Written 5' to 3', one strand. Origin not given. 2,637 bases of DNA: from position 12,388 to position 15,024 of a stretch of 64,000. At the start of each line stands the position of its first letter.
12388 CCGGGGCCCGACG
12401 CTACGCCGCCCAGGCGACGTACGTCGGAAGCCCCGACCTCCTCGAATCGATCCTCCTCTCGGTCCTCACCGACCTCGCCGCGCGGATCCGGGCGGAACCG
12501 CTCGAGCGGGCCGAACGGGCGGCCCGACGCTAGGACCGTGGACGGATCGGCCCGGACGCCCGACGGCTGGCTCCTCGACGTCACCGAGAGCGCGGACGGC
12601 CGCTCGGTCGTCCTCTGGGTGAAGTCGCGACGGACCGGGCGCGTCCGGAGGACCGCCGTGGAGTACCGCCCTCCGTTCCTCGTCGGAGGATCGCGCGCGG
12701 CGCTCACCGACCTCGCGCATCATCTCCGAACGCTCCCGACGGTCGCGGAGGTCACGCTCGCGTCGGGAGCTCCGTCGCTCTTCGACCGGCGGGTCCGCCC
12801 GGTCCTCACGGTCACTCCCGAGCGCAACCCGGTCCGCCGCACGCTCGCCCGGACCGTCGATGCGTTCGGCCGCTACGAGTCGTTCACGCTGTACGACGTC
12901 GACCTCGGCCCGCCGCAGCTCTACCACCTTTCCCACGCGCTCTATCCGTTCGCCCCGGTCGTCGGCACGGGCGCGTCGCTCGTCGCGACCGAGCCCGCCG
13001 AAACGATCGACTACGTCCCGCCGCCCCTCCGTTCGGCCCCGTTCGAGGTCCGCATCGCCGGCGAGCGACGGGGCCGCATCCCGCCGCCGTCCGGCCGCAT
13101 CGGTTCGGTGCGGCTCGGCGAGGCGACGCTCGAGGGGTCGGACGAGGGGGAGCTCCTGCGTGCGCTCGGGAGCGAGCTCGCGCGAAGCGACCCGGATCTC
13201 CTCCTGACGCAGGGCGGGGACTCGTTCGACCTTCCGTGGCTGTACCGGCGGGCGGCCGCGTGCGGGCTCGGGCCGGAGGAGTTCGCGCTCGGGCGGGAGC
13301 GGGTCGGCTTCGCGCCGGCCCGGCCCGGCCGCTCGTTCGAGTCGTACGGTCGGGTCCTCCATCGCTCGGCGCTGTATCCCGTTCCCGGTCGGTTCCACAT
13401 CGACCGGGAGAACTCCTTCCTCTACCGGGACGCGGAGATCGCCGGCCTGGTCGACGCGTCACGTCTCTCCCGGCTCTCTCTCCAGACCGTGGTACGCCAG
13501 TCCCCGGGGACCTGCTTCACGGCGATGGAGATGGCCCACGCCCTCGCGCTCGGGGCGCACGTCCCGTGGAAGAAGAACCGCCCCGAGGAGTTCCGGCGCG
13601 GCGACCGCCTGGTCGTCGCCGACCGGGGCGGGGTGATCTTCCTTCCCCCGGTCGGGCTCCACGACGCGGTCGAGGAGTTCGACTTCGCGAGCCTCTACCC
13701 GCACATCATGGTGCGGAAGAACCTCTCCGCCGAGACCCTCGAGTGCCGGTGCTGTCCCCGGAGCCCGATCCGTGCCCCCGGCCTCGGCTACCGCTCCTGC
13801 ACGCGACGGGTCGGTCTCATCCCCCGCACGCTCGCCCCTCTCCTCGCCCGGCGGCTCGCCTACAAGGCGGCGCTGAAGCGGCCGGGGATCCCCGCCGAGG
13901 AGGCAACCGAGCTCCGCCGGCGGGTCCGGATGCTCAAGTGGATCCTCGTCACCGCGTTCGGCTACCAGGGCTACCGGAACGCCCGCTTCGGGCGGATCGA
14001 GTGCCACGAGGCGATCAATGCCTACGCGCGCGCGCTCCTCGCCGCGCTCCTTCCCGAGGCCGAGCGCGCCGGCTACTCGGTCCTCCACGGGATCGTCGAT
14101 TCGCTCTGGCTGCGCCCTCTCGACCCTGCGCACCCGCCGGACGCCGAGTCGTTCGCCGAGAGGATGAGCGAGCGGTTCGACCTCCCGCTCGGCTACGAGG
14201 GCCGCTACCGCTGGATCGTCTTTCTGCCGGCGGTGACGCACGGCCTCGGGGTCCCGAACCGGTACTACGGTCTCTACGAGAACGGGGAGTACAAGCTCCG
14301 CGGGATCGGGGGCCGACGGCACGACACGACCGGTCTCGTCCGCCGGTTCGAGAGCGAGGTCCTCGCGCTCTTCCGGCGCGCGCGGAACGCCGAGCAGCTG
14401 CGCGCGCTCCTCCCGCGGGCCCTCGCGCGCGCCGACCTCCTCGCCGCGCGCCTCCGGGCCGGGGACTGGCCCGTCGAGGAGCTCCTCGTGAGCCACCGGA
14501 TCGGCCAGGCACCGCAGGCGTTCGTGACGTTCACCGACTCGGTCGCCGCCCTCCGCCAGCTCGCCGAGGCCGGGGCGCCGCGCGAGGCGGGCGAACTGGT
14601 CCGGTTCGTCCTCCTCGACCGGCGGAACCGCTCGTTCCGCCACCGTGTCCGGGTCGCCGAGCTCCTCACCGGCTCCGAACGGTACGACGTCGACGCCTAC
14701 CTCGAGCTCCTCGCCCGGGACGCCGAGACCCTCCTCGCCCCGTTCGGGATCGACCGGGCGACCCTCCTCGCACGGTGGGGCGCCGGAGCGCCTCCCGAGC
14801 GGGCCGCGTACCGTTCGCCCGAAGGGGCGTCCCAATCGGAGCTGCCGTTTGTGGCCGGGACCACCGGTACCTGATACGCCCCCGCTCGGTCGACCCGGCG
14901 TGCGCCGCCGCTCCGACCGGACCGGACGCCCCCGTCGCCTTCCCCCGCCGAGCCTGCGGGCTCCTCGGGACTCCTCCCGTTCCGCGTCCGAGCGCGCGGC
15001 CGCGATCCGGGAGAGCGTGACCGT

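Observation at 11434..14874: Tight operon of degenerate replication/recombination homologues: RecA/RadB-like protein without Walker A lysine, an 87-aa helical protein, and a family-B DNA polymerase with substituted motif B/C and Exo I residues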

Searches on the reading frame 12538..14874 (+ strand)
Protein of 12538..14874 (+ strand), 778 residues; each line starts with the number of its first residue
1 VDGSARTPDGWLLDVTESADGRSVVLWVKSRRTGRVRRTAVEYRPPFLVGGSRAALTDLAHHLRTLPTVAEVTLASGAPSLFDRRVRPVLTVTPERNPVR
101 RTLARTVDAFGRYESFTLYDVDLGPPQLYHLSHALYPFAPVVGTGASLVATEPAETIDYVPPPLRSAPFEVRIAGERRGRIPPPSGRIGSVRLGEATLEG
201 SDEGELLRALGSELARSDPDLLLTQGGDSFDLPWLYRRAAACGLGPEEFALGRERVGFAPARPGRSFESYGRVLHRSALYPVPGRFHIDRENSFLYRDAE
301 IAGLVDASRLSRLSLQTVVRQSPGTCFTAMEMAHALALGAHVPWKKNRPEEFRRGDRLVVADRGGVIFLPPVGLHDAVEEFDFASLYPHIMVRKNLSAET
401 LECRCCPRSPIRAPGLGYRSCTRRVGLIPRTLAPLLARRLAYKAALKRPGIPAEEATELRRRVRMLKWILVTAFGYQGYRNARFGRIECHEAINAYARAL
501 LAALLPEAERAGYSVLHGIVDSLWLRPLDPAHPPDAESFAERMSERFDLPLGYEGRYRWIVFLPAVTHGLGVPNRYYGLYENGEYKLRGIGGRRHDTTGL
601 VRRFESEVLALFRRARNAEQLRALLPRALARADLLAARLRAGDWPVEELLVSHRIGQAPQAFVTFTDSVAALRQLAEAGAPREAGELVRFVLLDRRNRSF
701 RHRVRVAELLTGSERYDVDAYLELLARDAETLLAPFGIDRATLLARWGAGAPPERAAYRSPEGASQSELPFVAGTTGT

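Call 3: search_protein_families(library=pfam, proteins=[window:12538-14874:+], max_evalue=1)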
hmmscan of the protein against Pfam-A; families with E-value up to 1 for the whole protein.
window:12538-14874:+ (778 aa): 3 families
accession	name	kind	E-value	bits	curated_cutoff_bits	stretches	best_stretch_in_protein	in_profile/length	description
PF00136.26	DNA_pol_B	-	3e-17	63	23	2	363-504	44-195/453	DNA polymerase family B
PF03104.25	DNA_pol_B_exo1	-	0.0051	16.7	23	1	201-289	141-223/242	DNA polymerase family B, exonuclease domain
PF25649.1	Rotavirus_VP2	-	0.56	8.3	27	1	661-697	512-548/984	Rotavirus inner capsid protein VP2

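Call 4: search_protein_families(library=ncbifam, proteins=[window:12538-14874:+], max_evalue=1)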
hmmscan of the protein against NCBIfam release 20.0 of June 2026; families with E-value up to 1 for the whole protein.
window:12538-14874:+ (778 aa): 8 families
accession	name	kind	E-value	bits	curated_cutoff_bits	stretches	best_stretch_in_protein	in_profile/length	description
NF004418.0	PRK05761.1-4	subfamily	2.5e-115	386.3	692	1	23-743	12-700/717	type B DNA-directed DNA polymerase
NF004416.0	PRK05761.1-2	equivalog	5.4e-103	345.6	516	1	11-734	2-647/665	type B DNA-directed DNA polymerase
NF004417.0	PRK05761.1-3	equivalog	1e-32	113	780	2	363-742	486-850/858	DNA-directed DNA polymerase I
NF004419.0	PRK05761.1-5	equivalog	3.5e-27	94.7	1285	2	363-741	553-918/932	DNA-directed DNA polymerase I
NF004415.0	PRK05761.1-1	equivalog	1.4e-20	72.8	1289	2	363-741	495-862/883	DNA-directed DNA polymerase I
TIGR00592.1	pol2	superfamily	5.7e-08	31.3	239.95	1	363-524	801-957/1176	DNA polymerase (pol2)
NF004421.0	PRK05762.1-2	equivalog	2e-06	26.4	570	2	362-609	411-665/795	DNA polymerase II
NF004422.0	PRK05762.1-4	equivalog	0.042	12.2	1103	1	361-629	402-680/789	DNA polymerase II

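Call 7: search_solved_structures(query=window:12538-14874:+, max_evalue=0.001, show_alignments=1)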
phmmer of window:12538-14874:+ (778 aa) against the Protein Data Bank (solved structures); distinct sequences matched with E-value up to 0.001: 54.
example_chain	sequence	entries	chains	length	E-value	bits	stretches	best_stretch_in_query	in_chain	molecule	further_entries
4flt_A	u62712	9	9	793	3.2e-34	121.3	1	346-740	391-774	DNA polymerase 1 | Pyrococcus abyssi B family DNA polymerase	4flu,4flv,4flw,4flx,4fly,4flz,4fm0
4fm2_A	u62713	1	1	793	4e-34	121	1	346-740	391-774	DNA polymerase 1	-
5h12_A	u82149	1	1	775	2.5e-32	115.1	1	345-740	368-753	Deep Vent DNA Polymerase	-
8s84_A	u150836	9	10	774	2.5e-32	115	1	307-741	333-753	DNA polymerase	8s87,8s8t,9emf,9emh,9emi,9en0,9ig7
6is7_A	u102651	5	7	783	6.5e-32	113.7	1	308-741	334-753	DNA polymerase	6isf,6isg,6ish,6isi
6wya_A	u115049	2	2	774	7.2e-32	113.5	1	307-741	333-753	DNA polymerase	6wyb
1qht_A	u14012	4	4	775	1.6e-31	112.4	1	308-740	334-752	PROTEIN (DNA POLYMERASE) | DNA polymerase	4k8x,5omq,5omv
1wns_A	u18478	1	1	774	3.7e-31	111.2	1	307-741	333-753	DNA POLYMERASE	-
4k8z_A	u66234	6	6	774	3.7e-31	111.2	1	307-741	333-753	DNA polymerase | DNA polymerase,DNA polymerase,DNA polymerase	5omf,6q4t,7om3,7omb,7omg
9oat_A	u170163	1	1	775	4.1e-31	111.1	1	345-741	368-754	5-270, TNA polymerase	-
1qqc_A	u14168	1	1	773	4.3e-31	111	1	308-741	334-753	DNA POLYMERASE II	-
1wn7_A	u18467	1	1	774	4.9e-31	110.8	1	307-741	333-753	Family B DNA Polymerase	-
7b06_A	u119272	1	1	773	6.8e-31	110.3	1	308-741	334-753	DNA polymerase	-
5mdn_A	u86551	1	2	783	7.9e-31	110.1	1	285-729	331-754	DNA polymerase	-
5vu5_A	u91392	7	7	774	9.1e-31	109.9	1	307-741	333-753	DNA polymerase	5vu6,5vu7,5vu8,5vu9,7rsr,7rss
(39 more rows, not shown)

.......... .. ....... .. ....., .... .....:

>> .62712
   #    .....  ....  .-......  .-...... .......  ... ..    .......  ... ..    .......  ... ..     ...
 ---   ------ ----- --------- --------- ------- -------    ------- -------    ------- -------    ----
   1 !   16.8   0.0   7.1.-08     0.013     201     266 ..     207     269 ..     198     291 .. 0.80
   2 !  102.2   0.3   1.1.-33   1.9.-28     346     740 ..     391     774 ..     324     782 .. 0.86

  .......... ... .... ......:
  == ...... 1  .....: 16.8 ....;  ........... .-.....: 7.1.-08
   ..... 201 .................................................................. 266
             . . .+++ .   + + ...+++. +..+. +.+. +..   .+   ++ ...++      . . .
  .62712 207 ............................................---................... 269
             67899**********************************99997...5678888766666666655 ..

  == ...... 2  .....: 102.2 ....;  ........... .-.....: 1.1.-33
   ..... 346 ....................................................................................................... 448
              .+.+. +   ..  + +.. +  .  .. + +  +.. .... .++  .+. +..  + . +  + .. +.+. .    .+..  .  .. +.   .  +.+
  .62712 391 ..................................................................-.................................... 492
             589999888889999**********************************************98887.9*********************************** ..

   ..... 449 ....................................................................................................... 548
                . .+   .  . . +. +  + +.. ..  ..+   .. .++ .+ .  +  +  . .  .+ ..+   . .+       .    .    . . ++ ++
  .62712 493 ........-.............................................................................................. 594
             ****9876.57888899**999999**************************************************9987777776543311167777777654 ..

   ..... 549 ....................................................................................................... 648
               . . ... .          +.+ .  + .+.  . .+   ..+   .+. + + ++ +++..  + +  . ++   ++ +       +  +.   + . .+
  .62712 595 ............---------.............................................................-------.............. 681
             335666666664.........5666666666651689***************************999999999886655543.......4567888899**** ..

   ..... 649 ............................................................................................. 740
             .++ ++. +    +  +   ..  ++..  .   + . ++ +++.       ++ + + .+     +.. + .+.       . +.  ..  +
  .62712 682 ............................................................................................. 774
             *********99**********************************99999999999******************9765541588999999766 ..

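Call 19: search_dna_similar(query=window:12538-14874:+, collection=plasmids, mode=protein, max_rows=25)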
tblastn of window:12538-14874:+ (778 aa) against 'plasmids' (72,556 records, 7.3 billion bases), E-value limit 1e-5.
Records with a match: 109; places in all: 134; records where one place covers at least 80% of the query: 22.
Best place of each record, by identity: <60% 109.
By first word of the organism name: Haladaptatus 14; Halobacterium 11; Haloarcula 9; Natrinema 8; Haloplanus 7; Halorubrum 6; Halobaculum 5; Halorussus 4; Halorientalis 3; Halalkalicoccus 3; and 27 more.
By predicted mobility (MOB-suite, as given by PLSDB): non-mobilizable 109.
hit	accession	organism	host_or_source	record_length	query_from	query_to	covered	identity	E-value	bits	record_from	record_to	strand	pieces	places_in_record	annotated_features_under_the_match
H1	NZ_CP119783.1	Haladaptatus sp. YSMS36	cell culture,sediment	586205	43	743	90%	34.6%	6e-82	294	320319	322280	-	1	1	type B DNA-directed DNA polymerase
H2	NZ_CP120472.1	Haladaptatus sp. DYSN1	cell culture,sediment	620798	43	743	90%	34.6%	6e-82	294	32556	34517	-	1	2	type B DNA-directed DNA polymerase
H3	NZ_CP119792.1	Haladaptatus sp. QDMS2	cell culture,sediment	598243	43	743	90%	34.4%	3e-81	292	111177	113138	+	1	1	type B DNA-directed DNA polymerase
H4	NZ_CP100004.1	Halorussus vallis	cell culture,saline soil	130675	24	737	92%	33.2%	5e-75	273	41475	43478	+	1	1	type B DNA-directed DNA polymerase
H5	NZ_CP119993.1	Halomarina sp. PSR21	cell culture,saline soil from Tarim ...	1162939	24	740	92%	33.1%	1e-77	281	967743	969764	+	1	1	record has no annotation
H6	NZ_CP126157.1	Halobaculum litoreum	cell culture,sediment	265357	36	750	92%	33.1%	4e-75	274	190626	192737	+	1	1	type B DNA-directed DNA polymerase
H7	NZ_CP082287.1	Halobaculum roseum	cell culture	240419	20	740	93%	32.8%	5e-77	279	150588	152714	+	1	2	type B DNA-directed DNA polymerase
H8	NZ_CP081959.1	Halobaculum magnesiiphilum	cell culture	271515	20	740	93%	32.8%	1e-79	287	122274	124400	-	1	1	type B DNA-directed DNA polymerase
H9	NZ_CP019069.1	Halorientalis sp. IM1011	cell culture,saltern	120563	42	743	90%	33.5%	1e-76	278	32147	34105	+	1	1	type B DNA-directed DNA polymerase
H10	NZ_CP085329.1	Haladaptatus salinisoli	cell culture,saline soil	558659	43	737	89%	33.8%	6e-78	282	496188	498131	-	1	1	type B DNA-directed DNA polymerase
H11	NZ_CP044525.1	Halorussus halophilus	pure culture,marine solar saltern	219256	24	737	92%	32.6%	4e-75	274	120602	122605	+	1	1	type B DNA-directed DNA polymerase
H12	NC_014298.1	Halalkalicoccus jeotgali B3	-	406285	33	762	94%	31.7%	3e-71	262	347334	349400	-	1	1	type B DNA-directed DNA polymerase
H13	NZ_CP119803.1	Halosegnis marinus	cell culture,coastal saline-alkali land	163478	39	737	90%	33.0%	2e-75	275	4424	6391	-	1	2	type B DNA-directed DNA polymerase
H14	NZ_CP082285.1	Halobaculum rubrum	sediment sample,sediment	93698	20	740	93%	32.0%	2e-75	275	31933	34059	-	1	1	type B DNA-directed DNA polymerase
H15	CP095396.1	Natribaculum longum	cell culture,saline soil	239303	20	762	96%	30.5%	9e-68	252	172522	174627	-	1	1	record has no annotation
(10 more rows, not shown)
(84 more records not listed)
